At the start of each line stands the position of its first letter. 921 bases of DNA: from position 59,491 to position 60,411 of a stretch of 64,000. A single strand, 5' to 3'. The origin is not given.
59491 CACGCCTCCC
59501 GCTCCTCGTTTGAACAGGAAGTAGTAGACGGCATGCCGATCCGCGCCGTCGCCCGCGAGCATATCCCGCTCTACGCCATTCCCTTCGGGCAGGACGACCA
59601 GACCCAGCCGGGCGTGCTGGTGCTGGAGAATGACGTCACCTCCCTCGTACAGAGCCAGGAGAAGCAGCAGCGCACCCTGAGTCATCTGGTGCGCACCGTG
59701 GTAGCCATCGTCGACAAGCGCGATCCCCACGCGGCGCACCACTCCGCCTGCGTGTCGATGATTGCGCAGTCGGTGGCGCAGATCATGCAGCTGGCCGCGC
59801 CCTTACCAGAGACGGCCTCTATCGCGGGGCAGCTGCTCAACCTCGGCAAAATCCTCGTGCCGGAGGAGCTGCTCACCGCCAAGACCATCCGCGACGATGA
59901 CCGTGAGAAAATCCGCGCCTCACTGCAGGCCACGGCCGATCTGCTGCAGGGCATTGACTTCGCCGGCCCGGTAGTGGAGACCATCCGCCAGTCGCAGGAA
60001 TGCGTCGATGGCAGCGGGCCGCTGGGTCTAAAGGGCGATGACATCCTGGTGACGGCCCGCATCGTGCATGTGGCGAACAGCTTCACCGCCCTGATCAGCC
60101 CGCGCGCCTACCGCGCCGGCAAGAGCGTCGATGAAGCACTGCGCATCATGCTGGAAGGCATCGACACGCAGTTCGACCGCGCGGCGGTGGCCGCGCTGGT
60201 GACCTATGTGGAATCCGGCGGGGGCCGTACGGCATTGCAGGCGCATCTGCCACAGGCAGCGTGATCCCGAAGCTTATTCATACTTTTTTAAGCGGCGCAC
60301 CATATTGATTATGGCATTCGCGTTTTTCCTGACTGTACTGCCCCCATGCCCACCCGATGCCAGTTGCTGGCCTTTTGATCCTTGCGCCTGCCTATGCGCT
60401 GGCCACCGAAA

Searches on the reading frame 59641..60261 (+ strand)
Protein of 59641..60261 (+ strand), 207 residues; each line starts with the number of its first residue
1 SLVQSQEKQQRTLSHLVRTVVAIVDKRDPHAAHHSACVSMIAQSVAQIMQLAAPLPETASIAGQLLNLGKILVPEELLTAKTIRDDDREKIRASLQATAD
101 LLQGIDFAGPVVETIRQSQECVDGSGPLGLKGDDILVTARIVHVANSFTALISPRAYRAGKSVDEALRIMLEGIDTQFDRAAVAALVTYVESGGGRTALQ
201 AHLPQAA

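Call 66: search_solved_structures(query=window:59641-60261:+, max_evalue=0.001, show_alignments=5)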
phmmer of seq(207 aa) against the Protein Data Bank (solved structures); distinct sequences matched with E-value up to 0.001: 5.
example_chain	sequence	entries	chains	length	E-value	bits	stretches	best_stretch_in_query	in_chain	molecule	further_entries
9rbz_A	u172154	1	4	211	1.6e-22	83.8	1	2-200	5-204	HD domain/sensory box protein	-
9rc0_A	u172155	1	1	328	6.2e-22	81.9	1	2-200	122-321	HD domain/sensory box protein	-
5z7c_A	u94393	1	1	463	1.9e-14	57.5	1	16-188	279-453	3'3'-cGAMP-specific phosphodiesterase 3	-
4mcw_A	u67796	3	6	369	3.7e-08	37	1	25-179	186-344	Metal dependent phosphohydrolase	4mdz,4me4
4r8z_A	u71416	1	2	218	4.5e-06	30.2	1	19-190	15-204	Cyclic di-GMP phosphodiesterase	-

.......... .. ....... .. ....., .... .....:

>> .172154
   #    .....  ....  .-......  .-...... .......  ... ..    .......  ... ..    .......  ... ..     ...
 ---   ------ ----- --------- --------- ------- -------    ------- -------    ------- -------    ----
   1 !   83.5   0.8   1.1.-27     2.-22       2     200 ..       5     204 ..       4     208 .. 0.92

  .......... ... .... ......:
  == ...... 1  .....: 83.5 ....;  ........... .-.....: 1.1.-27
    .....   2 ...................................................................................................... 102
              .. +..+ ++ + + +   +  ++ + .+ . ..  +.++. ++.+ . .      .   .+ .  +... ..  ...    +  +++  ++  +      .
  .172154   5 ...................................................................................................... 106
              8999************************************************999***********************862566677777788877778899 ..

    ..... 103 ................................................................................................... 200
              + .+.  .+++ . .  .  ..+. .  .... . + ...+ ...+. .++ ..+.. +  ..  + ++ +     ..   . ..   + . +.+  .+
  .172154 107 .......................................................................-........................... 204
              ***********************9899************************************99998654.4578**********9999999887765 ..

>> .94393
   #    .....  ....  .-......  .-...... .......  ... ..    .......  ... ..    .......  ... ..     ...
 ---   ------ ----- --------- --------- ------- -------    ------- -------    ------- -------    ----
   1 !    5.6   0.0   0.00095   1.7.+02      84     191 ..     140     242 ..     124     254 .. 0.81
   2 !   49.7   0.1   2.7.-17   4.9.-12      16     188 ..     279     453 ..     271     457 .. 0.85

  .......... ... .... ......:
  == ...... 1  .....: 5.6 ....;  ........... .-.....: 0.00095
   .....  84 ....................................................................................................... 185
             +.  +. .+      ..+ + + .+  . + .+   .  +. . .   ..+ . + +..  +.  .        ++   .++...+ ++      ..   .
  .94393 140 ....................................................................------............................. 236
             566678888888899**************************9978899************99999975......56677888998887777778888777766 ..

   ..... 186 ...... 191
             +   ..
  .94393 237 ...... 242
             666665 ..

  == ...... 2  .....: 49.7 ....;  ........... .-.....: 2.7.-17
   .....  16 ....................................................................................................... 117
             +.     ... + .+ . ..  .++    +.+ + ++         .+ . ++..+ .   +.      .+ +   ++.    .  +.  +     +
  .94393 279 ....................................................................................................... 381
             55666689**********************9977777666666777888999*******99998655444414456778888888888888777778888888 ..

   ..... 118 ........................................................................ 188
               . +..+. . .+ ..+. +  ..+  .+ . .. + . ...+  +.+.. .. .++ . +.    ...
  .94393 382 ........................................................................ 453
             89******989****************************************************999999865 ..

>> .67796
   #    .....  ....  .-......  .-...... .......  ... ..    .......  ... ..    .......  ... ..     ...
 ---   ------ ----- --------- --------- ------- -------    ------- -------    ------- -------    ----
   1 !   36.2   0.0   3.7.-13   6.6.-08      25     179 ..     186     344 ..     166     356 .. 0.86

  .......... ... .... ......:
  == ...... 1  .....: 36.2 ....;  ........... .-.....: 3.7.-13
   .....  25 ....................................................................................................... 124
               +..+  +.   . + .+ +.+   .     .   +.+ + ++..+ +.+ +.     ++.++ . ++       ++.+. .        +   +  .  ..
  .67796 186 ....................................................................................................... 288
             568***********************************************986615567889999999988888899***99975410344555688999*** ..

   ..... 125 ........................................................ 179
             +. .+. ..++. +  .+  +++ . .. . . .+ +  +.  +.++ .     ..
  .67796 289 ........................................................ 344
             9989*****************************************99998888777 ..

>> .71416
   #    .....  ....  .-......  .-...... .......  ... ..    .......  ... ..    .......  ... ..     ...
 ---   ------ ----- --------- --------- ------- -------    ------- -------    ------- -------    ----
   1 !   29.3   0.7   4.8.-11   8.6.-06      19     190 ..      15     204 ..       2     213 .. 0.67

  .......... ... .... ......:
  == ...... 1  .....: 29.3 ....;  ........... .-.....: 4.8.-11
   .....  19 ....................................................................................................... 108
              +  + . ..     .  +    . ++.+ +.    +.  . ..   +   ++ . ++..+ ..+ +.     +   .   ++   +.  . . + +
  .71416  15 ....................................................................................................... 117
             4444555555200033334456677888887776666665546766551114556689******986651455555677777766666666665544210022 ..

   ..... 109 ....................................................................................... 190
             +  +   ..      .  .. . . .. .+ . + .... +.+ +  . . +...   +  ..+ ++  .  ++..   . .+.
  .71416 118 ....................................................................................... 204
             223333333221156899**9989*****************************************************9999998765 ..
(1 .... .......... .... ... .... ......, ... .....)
